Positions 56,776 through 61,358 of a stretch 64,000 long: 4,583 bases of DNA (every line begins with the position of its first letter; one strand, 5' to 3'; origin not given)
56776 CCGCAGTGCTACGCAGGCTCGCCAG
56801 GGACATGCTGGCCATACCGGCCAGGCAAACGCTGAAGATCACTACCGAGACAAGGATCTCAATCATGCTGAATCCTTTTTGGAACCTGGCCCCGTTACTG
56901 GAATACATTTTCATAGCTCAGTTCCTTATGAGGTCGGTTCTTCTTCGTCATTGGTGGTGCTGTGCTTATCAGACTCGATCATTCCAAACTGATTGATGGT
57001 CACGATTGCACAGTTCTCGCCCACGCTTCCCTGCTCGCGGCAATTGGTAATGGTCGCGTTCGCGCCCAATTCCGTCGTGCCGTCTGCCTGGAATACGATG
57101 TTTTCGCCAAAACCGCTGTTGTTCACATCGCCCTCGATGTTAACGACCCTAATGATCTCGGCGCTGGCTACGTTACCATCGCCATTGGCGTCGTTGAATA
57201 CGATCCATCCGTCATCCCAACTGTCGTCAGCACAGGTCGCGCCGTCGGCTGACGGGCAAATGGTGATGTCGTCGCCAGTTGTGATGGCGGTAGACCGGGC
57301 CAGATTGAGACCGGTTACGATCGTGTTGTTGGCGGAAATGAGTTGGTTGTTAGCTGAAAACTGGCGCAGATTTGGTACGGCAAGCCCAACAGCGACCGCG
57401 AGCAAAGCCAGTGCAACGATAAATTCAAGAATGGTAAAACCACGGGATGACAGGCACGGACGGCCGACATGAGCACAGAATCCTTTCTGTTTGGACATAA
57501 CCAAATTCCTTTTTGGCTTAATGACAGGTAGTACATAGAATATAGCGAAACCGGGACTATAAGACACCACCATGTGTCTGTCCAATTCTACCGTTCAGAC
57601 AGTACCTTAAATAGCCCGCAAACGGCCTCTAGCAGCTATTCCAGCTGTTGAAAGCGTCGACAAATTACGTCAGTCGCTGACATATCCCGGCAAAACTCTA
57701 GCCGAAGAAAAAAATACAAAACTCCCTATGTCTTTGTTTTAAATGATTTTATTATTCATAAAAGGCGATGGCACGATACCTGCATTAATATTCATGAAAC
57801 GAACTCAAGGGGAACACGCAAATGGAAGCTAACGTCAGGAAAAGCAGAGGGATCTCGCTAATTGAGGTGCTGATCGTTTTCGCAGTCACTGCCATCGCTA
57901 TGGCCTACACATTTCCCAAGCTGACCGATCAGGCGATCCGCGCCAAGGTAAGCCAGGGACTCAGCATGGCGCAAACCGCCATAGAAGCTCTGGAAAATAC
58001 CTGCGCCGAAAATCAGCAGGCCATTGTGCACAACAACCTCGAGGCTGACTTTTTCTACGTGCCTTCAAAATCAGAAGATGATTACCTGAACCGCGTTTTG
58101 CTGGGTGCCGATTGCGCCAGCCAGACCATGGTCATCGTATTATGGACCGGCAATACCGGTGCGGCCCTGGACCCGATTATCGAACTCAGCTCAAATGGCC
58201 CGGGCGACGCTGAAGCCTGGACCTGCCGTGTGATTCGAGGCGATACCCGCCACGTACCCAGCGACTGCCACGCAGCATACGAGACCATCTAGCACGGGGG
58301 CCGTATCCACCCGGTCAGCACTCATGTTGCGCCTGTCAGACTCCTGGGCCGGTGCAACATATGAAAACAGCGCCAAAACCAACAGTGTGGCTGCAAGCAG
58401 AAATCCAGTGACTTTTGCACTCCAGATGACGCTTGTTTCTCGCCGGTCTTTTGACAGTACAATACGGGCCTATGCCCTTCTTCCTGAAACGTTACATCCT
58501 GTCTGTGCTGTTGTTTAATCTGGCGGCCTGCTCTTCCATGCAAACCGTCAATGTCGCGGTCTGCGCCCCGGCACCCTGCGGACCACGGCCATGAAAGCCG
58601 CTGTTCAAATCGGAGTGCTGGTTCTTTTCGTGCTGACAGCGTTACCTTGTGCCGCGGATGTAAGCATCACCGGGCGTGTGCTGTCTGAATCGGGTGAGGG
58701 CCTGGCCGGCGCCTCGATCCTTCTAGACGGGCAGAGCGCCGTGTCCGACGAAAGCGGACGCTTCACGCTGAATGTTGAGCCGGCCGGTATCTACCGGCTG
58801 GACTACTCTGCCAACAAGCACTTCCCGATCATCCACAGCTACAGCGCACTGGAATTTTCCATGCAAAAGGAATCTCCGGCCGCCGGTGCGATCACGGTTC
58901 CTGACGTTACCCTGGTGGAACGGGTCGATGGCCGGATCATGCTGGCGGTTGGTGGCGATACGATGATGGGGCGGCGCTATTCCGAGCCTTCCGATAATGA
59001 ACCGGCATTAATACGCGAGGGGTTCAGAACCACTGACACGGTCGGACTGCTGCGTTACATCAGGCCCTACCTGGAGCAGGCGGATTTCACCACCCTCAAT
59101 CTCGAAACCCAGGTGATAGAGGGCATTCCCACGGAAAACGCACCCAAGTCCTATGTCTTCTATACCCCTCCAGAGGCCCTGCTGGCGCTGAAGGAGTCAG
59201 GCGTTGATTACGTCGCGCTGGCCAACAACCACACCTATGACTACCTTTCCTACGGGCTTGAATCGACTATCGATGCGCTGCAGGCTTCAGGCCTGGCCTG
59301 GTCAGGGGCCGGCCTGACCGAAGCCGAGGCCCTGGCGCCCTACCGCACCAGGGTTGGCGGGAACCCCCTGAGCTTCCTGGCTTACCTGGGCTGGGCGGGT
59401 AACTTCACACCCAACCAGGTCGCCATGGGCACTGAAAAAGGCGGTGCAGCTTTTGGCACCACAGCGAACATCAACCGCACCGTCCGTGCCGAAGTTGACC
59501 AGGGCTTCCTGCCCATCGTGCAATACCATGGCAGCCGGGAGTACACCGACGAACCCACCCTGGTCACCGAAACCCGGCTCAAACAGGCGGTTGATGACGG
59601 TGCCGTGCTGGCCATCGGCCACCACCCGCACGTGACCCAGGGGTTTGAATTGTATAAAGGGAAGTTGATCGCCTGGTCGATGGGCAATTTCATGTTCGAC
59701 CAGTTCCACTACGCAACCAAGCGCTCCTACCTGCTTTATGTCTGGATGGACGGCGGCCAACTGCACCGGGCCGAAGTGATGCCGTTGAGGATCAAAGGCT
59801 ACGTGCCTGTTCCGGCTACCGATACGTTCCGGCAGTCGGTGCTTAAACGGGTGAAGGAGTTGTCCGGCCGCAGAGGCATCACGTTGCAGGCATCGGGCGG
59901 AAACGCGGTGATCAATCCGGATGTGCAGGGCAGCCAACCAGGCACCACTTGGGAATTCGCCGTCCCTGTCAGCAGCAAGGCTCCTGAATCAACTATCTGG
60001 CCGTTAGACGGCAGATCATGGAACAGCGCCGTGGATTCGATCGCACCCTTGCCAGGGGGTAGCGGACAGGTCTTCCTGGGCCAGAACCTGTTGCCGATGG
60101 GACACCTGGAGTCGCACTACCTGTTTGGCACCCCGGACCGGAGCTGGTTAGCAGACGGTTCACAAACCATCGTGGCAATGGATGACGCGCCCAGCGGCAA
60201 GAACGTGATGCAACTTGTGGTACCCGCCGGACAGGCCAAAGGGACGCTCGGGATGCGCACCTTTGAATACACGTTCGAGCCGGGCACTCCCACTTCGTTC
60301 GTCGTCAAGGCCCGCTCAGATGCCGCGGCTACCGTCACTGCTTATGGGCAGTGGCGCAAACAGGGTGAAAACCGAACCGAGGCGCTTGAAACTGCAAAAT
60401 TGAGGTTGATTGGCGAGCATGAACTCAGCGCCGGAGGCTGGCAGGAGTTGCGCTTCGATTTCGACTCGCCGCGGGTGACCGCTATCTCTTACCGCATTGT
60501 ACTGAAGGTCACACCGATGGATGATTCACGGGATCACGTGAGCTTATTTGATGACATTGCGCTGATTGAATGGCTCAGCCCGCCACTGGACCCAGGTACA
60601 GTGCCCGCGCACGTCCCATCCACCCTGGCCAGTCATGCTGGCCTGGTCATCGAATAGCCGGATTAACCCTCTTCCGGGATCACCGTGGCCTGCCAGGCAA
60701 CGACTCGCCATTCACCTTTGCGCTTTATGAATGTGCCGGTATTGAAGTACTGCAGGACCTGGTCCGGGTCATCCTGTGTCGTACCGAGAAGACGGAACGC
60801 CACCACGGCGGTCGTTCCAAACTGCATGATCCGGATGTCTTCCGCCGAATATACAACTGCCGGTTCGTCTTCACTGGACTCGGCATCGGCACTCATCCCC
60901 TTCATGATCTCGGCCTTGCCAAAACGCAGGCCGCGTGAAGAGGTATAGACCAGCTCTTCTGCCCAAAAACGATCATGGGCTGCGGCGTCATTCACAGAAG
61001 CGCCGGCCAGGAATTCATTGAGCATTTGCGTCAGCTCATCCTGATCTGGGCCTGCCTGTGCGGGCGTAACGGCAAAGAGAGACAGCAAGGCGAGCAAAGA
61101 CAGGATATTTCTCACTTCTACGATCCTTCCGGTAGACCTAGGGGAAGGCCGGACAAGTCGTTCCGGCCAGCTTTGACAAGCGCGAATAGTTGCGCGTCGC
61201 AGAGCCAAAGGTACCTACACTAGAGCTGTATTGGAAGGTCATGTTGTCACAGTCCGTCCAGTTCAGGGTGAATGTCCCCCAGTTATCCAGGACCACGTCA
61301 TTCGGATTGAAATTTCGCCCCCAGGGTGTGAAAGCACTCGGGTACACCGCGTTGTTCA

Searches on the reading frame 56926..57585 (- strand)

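Call 19: search_protein_families(library=pfam, proteins=[window:56926-57585:-], max_evalue=0.001)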
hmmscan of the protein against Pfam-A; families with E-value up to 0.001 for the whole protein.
window:56926-57585:- (219 aa): 2 families
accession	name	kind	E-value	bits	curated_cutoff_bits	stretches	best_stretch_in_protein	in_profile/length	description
PF12019.13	GspH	-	1.7e-15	57.9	21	1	87-188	3-95/108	Type II transport protein GspH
PF07963.17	N_methyl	-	0.00012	22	21.2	1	47-69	4-26/27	Prokaryotic N-terminal methylation motif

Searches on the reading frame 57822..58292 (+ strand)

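Call 75: search_protein_families(library=pfam, proteins=[window:57822-58292:+], max_evalue=0.001)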
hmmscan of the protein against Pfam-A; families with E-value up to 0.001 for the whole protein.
window:57822-58292:+ (156 aa): 1 family
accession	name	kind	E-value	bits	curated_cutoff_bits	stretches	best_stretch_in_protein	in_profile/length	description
PF07963.17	N_methyl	-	3.5e-06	26.8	21.2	1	6-28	2-24/27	Prokaryotic N-terminal methylation motif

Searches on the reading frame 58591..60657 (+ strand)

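Call 19: search_protein_families(library=pfam, proteins=[window:58591-60657:+], max_evalue=0.001)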
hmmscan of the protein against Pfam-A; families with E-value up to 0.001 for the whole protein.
window:58591-60657:+ (688 aa): 3 families
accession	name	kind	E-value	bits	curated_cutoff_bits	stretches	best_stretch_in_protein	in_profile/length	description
PF09587.15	PGA_cap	-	6.7e-52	176.9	27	1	118-371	2-255/255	Bacterial capsule synthesis protein PGA_cap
PF13620.12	CarboxypepD_reg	-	2.7e-08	34.5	32.3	1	25-75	1-57/82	Carboxypeptidase regulatory-like domain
PF13715.12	CarbopepD_reg_2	-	2.8e-05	24.5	32.2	1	26-74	1-52/88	CarboxypepD_reg-like domain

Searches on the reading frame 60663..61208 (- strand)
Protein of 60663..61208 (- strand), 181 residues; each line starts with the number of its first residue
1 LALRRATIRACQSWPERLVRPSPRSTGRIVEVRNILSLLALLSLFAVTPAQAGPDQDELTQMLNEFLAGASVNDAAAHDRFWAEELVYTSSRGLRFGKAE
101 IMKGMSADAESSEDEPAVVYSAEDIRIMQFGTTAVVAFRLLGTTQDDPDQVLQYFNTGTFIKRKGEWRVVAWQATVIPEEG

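Call 19: search_protein_families(library=pfam, proteins=[window:60663-61208:-], max_evalue=0.001)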
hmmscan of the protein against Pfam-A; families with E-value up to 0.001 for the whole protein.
window:60663-61208:- (181 aa): 2 families
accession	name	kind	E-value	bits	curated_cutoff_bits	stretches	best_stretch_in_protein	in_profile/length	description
PF14534.12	DUF4440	-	1.1e-10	42.3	25.2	1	61-169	3-107/107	Domain of unknown function (DUF4440)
PF13474.12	SnoaL_3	-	1.6e-08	35.4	22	1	61-174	3-116/121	SnoaL-like domain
